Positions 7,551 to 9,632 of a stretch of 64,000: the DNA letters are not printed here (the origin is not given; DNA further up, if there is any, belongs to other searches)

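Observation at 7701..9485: NirK-like protein with altered active site, tethered cupredoxin and anchors at both ends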

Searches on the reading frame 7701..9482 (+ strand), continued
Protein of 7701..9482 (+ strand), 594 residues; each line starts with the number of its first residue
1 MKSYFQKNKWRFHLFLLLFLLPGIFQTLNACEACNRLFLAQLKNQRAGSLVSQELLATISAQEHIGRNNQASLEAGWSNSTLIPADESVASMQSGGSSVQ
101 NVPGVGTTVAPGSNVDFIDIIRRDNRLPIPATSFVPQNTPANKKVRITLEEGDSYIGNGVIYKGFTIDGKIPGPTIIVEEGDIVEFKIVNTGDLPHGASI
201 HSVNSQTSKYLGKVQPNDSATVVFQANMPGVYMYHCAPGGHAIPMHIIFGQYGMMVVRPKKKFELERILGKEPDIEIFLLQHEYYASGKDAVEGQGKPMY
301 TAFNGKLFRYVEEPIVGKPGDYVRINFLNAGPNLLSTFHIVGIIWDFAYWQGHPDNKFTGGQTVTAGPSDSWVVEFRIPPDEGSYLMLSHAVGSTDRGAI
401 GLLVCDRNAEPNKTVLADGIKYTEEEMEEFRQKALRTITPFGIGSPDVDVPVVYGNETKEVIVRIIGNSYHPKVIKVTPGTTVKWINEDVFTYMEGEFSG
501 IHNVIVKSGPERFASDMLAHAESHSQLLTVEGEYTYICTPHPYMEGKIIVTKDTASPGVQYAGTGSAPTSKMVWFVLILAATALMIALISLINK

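Call 13: find_homologous_proteins(query=window:7701-9482:+, max_evalue=1e-20)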
Query window:7701-9482:+ (594 aa): 792 proteins with E <= 1e-20 among 8000 candidates; the best 120 are listed.
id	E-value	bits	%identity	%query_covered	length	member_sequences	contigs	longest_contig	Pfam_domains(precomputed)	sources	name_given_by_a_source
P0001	0.0e+0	1303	100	95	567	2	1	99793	PF07731.21,PF00127.27,PF13473.13,PF07732.22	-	-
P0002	0.0e+0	1228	88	100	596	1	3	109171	PF07731.21,PF00127.27,PF13473.13,PF07732.22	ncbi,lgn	-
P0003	0.0e+0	1223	88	100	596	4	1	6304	PF07731.21,PF00127.27,PF13473.13,PF07732.22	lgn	-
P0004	0.0e+0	1204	87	100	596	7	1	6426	PF07731.21,PF00127.27,PF13473.13,PF07732.22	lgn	-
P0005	0.0e+0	1140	83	100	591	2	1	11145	PF07731.21,PF00127.27,PF13473.13,PF07732.22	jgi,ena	-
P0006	0.0e+0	1113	83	96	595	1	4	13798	PF07731.21,PF00127.27,PF13473.13,PF07732.22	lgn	-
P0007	0.0e+0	1110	84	96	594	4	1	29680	PF07731.21,PF00127.27,PF13473.13,PF07732.22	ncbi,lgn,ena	-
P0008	0.0e+0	1106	83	96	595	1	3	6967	PF07731.21,PF00127.27,PF13473.13,PF07732.22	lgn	-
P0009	0.0e+0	1099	82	95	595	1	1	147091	PF07731.21,PF00127.27,PF13473.13,PF07732.22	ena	-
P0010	0.0e+0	1096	81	98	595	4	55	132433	PF07731.21,PF00127.27,PF13473.13,PF07732.22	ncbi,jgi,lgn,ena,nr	ncbi:MAG: multicopper oxidase domain-containing protein [Bacteroidales bacterium]|jgi:nitrite reduct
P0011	0.0e+0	1088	79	98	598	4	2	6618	PF07731.21,PF00127.27,PF13473.13,PF07732.22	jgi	jgi:nitrite reductase (NO-forming)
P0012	0.0e+0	1079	79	100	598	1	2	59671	PF07731.21,PF00127.27,PF13473.13,PF07732.22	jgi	jgi:nitrite reductase (NO-forming)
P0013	0.0e+0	1079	79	98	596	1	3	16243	PF07731.21,PF00127.27,PF13473.13,PF07732.22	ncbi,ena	-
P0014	0.0e+0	1078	79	98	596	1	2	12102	PF07731.21,PF00127.27,PF13473.13,PF07732.22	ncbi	-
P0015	0.0e+0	1076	80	95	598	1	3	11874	PF07731.21,PF00127.27,PF13473.13,PF07732.22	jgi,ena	-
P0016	0.0e+0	1074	78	99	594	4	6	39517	PF07731.21,PF00127.27,PF13473.13,PF07732.22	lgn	-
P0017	0.0e+0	1073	78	100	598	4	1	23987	PF07731.21,PF00127.27,PF13473.13,PF07732.22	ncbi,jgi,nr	ncbi:MAG: multicopper oxidase domain-containing protein [Bacteroidales bacterium]|nr:multicopper oxi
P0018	0.0e+0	1065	78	100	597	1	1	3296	PF07731.21,PF00127.27,PF13473.13,PF07732.22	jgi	jgi:nitrite reductase (NO-forming)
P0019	0.0e+0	1063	79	98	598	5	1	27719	PF07731.21,PF00127.27,PF13473.13,PF07732.22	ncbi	-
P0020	0.0e+0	1058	79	95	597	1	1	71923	PF07731.21,PF00127.27,PF13473.13,PF07732.22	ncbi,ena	-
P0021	0.0e+0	1057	78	100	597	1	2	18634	PF07731.21,PF00127.27,PF13473.13,PF07732.22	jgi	jgi:nitrite reductase (NO-forming)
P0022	0.0e+0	1019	80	92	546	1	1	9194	PF07731.21,PF00127.27,PF13473.13,PF07732.22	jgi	jgi:nitrite reductase (NO-forming)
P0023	5.3e-298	1008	74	98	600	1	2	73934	PF07731.21,PF00127.27,PF13473.13,PF07732.22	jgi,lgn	-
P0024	9.8e-297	1003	74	99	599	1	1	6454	PF07731.21,PF00127.27,PF13473.13,PF07732.22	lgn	-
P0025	6.1e-295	997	74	98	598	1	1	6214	PF07731.21,PF00127.27,PF13473.13,PF07732.22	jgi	jgi:nitrite reductase (NO-forming)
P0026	5.1e-294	994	73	99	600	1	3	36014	PF07731.21,PF00127.27,PF13473.13,PF07732.22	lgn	-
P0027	3.2e-293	992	74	98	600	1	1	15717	PF07731.21,PF00127.27,PF13473.13,PF07732.22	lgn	-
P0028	2.1e-292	989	75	98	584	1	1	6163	PF07731.21,PF00127.27,PF13473.13,PF07732.22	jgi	jgi:nitrite reductase (NO-forming)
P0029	8.1e-292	987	74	96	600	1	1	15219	PF07731.21,PF00127.27,PF13473.13,PF07732.22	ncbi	-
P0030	1.9e-291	986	74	98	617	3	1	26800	PF07731.21,PF00127.27,PF13473.13,PF07732.22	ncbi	ncbi:MAG: multicopper oxidase domain-containing protein [Bacteroidales bacterium]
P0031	4.6e-290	981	72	100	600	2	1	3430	PF07731.21,PF00127.27,PF13473.13,PF07732.22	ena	-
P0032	6.4e-290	981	72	98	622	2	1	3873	PF07731.21,PF00127.27,PF13473.13,PF07732.22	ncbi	-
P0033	2.0e-289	979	72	100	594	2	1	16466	PF07731.21,PF00127.27,PF13473.13,PF07732.22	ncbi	-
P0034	3.3e-289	979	72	98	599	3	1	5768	PF07731.21,PF00127.27,PF13473.13,PF07732.22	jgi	jgi:nitrite reductase (NO-forming)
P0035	2.5e-288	976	72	99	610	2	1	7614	PF07731.21,PF00127.27,PF13473.13,PF07732.22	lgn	-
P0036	3.2e-288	975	74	98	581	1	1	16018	PF07731.21,PF00127.27,PF13473.13,PF07732.22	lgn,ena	-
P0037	5.2e-288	975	72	100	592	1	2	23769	PF07731.21,PF00127.27,PF13473.13,PF07732.22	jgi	jgi:nitrite reductase (NO-forming)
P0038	7.3e-288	974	72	98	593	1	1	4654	PF07731.21,PF00127.27,PF13473.13,PF07732.22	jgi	jgi:nitrite reductase (NO-forming)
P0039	3.7e-286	968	71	98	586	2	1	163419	PF07731.21,PF00127.27,PF13473.13,PF07732.22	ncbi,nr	ncbi:MAG: multicopper oxidase domain-containing protein [Bacteroidales bacterium]|nr:multicopper oxi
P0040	1.7e-285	966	77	92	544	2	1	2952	PF07731.21,PF00127.27,PF13473.13,PF07732.22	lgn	-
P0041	5.0e-285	965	70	99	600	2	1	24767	PF07731.21,PF00127.27,PF13473.13,PF07732.22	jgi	jgi:nitrite reductase (NO-forming)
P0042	1.1e-284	964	73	98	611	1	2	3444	PF07731.21,PF00127.27,PF13473.13,PF07732.22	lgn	-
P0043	1.3e-284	963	71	99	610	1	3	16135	PF07731.21,PF00127.27,PF13473.13,PF07732.22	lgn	-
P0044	3.2e-283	959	70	99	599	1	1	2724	PF07731.21,PF00127.27,PF13473.13,PF07732.22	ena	-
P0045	3.6e-283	959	73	92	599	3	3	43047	PF07731.21,PF00127.27,PF13473.13,PF07732.22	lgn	-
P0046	5.3e-283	958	72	99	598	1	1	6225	PF07731.21,PF00127.27,PF13473.13,PF07732.22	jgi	jgi:nitrite reductase (NO-forming)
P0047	1.0e-282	957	71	97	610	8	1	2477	PF07731.21,PF00127.27,PF13473.13,PF07732.22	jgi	jgi:nitrite reductase (NO-forming)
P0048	1.4e-282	957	74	95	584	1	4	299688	PF07731.21,PF00127.27,PF13473.13,PF07732.22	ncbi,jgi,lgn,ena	jgi:nitrite reductase (NO-forming)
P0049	1.7e-282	956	72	95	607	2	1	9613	PF07731.21,PF00127.27,PF13473.13,PF07732.22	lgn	-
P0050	6.8e-282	954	70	98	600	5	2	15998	PF07731.21,PF00127.27,PF13473.13,PF07732.22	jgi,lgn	jgi:nitrite reductase (NO-forming)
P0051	1.3e-281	954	70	98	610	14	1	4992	PF07731.21,PF00127.27,PF13473.13,PF07732.22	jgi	jgi:nitrite reductase (NO-forming)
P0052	1.3e-281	953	72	95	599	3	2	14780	PF07731.21,PF00127.27,PF13473.13,PF07732.22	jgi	jgi:nitrite reductase (NO-forming)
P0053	5.3e-280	948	69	99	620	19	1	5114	PF07731.21,PF00127.27,PF13473.13,PF07732.22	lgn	-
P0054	1.3e-279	947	71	95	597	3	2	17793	PF07731.21,PF00127.27,PF13473.13,PF07732.22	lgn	-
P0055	7.0e-279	944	74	95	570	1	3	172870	PF07731.21,PF00127.27,PF13473.13,PF07732.22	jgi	jgi:nitrite reductase (NO-forming)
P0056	1.2e-278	944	68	99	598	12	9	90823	PF07731.21,PF00127.27,PF13473.13,PF07732.22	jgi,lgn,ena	-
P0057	4.6e-277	938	69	97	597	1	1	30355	PF07731.21,PF00127.27,PF13473.13,PF07732.22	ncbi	-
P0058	1.8e-276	936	70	100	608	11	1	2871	PF07731.21,PF00127.27,PF13473.13,PF07732.22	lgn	-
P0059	2.0e-276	936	69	100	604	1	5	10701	PF07731.21,PF00127.27,PF13473.13,PF07732.22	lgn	-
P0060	2.2e-276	936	71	95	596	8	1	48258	PF07731.21,PF00127.27,PF13473.13,PF07732.22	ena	-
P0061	3.9e-276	935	72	95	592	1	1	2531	PF07731.21,PF00127.27,PF13473.13,PF07732.22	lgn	-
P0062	4.1e-276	935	70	98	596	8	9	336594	PF07731.21,PF00127.27,PF13473.13,PF07732.22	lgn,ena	-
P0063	5.1e-276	935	69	100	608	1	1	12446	PF07731.21,PF00127.27,PF13473.13,PF07732.22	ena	-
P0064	7.2e-276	935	72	95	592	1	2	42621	PF07731.21,PF00127.27,PF13473.13,PF07732.22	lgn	-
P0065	1.3e-275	934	69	100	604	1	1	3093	PF07731.21,PF00127.27,PF13473.13,PF07732.22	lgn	-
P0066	2.8e-275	933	72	91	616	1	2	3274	PF07731.21,PF00127.27,PF13473.13,PF07732.22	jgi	-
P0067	3.2e-275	932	71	95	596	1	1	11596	PF07731.21,PF00127.27,PF13473.13,PF07732.22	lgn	-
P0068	1.2e-273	927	70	98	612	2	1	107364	PF07731.21,PF00127.27,PF13473.13,PF07732.22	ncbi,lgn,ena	-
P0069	5.9e-273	925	68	95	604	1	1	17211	PF07731.21,PF00127.27,PF13473.13,PF07732.22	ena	-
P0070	2.4e-272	923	71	92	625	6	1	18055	PF07731.21,PF00127.27,PF13473.13,PF07732.22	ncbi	-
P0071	3.2e-272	922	73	91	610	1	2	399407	PF07731.21,PF00127.27,PF13473.13,PF07732.22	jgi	jgi:nitrite reductase (NO-forming)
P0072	6.6e-272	921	71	92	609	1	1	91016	PF07731.21,PF00127.27,PF13473.13,PF07732.22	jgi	jgi:nitrite reductase (NO-forming)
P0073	7.5e-272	921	73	91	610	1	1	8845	PF07731.21,PF00127.27,PF13473.13,PF07732.22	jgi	jgi:nitrite reductase (NO-forming)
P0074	2.0e-271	920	69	98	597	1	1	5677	PF07731.21,PF00127.27,PF13473.13,PF07732.22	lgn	-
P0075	2.1e-270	916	70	93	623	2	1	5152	PF07731.21,PF00127.27,PF13473.13,PF07732.22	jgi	jgi:nitrite reductase (NO-forming)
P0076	5.7e-270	915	80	81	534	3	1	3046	PF07731.21,PF00127.27,PF13473.13,PF07732.22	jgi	jgi:nitrite reductase (NO-forming)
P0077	1.3e-269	914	69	98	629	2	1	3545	PF07731.21,PF00127.27,PF13473.13,PF07732.22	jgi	jgi:nitrite reductase (NO-forming)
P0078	2.4e-269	913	67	99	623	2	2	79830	PF07731.21,PF00127.27,PF13473.13,PF07732.22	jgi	jgi:nitrite reductase (NO-forming)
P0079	2.7e-269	913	77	84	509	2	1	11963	PF07731.21,PF00127.27,PF13473.13,PF07732.22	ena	-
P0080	7.0e-269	911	67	97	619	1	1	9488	PF07731.21,PF00127.27,PF13473.13,PF07732.22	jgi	jgi:nitrite reductase (NO-forming)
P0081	1.2e-268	911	67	100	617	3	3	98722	PF07731.21,PF00127.27,PF13473.13,PF07732.22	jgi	jgi:nitrite reductase (NO-forming)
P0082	3.9e-268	909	67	100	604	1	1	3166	PF07731.21,PF00127.27,PF13473.13,PF07732.22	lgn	-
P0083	7.3e-268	908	68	95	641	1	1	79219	PF07731.21,PF00127.27,PF13473.13,PF07732.22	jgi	jgi:nitrite reductase (NO-forming)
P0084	1.9e-267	907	70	92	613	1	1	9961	PF07731.21,PF00127.27,PF13473.13,PF07732.22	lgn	-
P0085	2.2e-267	907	73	91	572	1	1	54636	PF07731.21,PF00127.27,PF13473.13,PF07732.22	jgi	jgi:nitrite reductase (NO-forming)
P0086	2.4e-267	906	67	98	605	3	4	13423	PF07731.21,PF00127.27,PF13473.13,PF07732.22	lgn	-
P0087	3.0e-266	903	66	100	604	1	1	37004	PF07731.21,PF00127.27,PF13473.13,PF07732.22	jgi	-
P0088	4.0e-266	902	69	97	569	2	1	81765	PF07731.21,PF00127.27,PF13473.13,PF07732.22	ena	-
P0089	4.0e-266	902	68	97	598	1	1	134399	PF07731.21,PF00127.27,PF13473.13,PF07732.22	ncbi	-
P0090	6.2e-266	902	70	90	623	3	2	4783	PF07731.21,PF00127.27,PF13473.13,PF07732.22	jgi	jgi:nitrite reductase (NO-forming)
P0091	2.7e-265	900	66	100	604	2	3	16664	PF07731.21,PF00127.27,PF13473.13,PF07732.22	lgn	-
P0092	2.9e-265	899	69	92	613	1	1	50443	PF07731.21,PF00127.27,PF13473.13,PF07732.22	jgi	jgi:nitrite reductase (NO-forming)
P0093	5.5e-265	899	69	95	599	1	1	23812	PF07731.21,PF00127.27,PF13473.13,PF07732.22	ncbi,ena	-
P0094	1.4e-264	897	66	100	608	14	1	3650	PF07731.21,PF00127.27,PF13473.13,PF07732.22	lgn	-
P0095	4.9e-264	895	66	100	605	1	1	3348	PF07731.21,PF00127.27,PF13473.13,PF07732.22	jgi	jgi:nitrite reductase (NO-forming)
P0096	6.7e-264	895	68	96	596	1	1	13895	PF07731.21,PF00127.27,PF13473.13,PF07732.22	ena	-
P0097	6.7e-263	892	67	98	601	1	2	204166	PF07731.21,PF00127.27,PF13473.13,PF07732.22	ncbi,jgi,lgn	-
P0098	8.8e-263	891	66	99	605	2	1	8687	PF07731.21,PF00127.27,PF13473.13,PF07732.22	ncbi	ncbi:MAG: plastocyanin/azurin family copper-binding protein [Mariniphaga sp.]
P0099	9.4e-263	891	66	100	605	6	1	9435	PF07731.21,PF00127.27,PF13473.13,PF07732.22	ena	-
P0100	1.2e-262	891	66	98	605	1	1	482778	PF07731.21,PF00127.27,PF13473.13,PF07732.22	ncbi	-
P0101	1.3e-262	891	66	100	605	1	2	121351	PF07731.21,PF00127.27,PF13473.13,PF07732.22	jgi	jgi:nitrite reductase (NO-forming)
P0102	1.4e-262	891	66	98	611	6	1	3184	PF07731.21,PF00127.27,PF13473.13,PF07732.22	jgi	jgi:nitrite reductase (NO-forming)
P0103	2.0e-260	884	67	94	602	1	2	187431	PF07731.21,PF00127.27,PF13473.13,PF07732.22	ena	-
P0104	7.2e-260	882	64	100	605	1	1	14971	PF07731.21,PF00127.27,PF13473.13,PF07732.22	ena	-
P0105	2.8e-259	880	65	98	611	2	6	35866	PF07731.21,PF00127.27,PF13473.13,PF07732.22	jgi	jgi:nitrite reductase (NO-forming)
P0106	4.8e-259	879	65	97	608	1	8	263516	PF07731.21,PF00127.27,PF13473.13,PF07732.22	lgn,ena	-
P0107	3.8e-258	876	66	95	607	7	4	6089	PF07731.21,PF00127.27,PF13473.13,PF07732.22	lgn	-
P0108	3.9e-258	876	68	93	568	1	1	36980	PF07731.21,PF00127.27,PF13473.13,PF07732.22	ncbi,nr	ncbi:MAG: multicopper oxidase domain-containing protein [Mariniphaga sp.]|nr:multicopper oxidase dom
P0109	6.7e-258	875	64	100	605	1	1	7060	PF07731.21,PF00127.27,PF13473.13,PF07732.22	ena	-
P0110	8.1e-257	872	64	98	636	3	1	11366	PF07731.21,PF00127.27,PF13473.13,PF07732.22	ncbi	-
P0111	5.0e-256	869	64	100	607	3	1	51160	PF07731.21,PF00127.27,PF13473.13,PF07732.22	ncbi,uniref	ncbi:multicopper oxidase domain-containing protein [Mariniphaga sp.]|uniref:multicopper oxidase doma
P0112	8.2e-256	868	63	97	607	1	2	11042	PF07731.21,PF00127.27,PF13473.13,PF07732.22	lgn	-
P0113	1.6e-255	867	63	99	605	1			PF07731.21,PF00127.27,PF13473.13,PF07732.22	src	-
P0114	2.3e-255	867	66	95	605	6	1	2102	PF07731.21,PF00127.27,PF13473.13,PF07732.22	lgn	-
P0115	4.7e-254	862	81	76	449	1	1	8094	PF07731.21,PF00127.27,PF13473.13,PF07732.22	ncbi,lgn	-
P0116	1.4e-252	858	63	99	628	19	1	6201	PF07731.21,PF00127.27,PF13473.13,PF07732.22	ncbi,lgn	-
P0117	5.9e-249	846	63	98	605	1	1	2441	PF07731.21,PF00127.27,PF13473.13,PF07732.22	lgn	-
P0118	9.1e-243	825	60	98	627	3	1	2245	PF07731.21,PF00127.27,PF13473.13,PF07732.22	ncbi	-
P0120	1.3e-227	775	80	67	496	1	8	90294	PF00127.27,PF07732.22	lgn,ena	-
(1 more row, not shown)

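Call 19: find_encoding_contigs(protein=P0010, flank=10000, max_places=3)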
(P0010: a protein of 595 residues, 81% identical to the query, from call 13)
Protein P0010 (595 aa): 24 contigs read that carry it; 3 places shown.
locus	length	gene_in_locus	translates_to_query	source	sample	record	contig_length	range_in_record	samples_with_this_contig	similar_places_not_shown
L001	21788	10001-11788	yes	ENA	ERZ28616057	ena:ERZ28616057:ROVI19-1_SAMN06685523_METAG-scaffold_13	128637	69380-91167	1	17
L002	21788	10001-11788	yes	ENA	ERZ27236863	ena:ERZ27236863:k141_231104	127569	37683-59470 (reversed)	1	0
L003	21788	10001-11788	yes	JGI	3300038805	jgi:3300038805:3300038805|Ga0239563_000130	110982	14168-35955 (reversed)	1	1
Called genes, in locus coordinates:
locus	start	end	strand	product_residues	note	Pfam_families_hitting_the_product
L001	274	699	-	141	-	-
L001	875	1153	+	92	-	-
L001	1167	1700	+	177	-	-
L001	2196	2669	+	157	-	PF03449:GreA_GreB_N, PF01272:GreA_GreB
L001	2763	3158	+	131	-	PF11969:DcpS_C, PF01230:HIT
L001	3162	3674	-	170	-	PF02075:RuvC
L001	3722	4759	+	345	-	-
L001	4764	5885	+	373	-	PF13506:Glyco_transf_21, PF00535:Glycos_transf_2, PF10111:Glyco_tranf_2_2, PF13641:Glyco_tranf_2_3, PF13632:Glyco_trans_2_3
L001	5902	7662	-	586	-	PF00691:OmpA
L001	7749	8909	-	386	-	-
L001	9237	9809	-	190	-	PF00403:HMA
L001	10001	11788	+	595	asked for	PF07731:Cu-oxidase_2 (faint), PF07732:Cu-oxidase_3, PF13473:Cupredoxin_1 (faint), PF00127:Copper-bind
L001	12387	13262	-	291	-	PF01040:UbiA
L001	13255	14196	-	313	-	PF02790:COX2_TM, PF00116:COX2, PF00034:Cytochrom_C (weak)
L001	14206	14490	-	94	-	PF03626:COX4_pro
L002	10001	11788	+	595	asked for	PF07731:Cu-oxidase_2 (faint), PF07732:Cu-oxidase_3, PF13473:Cupredoxin_1 (faint), PF00127:Copper-bind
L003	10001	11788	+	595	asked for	PF07731:Cu-oxidase_2 (faint), PF07732:Cu-oxidase_3, PF13473:Cupredoxin_1 (faint), PF00127:Copper-bind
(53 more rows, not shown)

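Call 20: find_encoding_contigs(protein=P0100, flank=10000, max_places=2)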
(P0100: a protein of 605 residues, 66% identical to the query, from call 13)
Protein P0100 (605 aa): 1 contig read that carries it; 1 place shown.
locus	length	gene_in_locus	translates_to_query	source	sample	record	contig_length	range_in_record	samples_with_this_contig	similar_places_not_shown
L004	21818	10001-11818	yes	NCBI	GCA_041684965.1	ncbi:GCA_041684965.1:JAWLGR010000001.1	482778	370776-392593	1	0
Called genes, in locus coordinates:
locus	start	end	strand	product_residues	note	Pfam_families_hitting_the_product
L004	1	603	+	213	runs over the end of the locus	PF01386:Ribosomal_L25p, PF14693:Ribosomal_TL5_C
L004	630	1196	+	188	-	PF01195:Pept_tRNA_hydro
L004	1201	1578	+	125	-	PF01479:S4, PF28601:HSP15_C (faint)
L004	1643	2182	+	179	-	PF16271:DUF4924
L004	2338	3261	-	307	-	PF00924:MS_channel_2nd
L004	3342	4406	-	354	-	PF01544:CorA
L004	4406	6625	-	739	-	PF00324:AA_permease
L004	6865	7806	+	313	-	PF02517:Rce1-like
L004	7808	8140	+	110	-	-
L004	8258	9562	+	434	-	PF04055:Radical_SAM (weak), PF12836:HHH_3 (weak)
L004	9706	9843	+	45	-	-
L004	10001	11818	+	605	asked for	PF07731:Cu-oxidase_2 (faint), PF07732:Cu-oxidase_3, PF13473:Cupredoxin_1 (faint), PF00127:Copper-bind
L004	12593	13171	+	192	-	PF02566:OsmC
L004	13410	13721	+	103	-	PF01906:YbjQ_1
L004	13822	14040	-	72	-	-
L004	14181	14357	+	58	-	-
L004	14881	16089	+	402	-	PF00989:PAS (weak), PF13426:PAS_9 (weak), PF08447:PAS_3, PF00512:HisKA, PF02518:HATPase_c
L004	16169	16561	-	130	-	-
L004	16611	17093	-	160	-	PF15418:DUF4625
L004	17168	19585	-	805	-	PF13620:CarboxypepD_reg, PF13715:CarbopepD_reg_2, PF07715:Plug, PF00593:TonB_dep_Rec_b-barrel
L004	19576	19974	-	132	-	PF01475:FUR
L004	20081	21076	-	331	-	PF07885:Ion_trans_2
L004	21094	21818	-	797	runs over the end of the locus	PF07732:Cu-oxidase_3, PF00394:Cu-oxidase, PF07731:Cu-oxidase_2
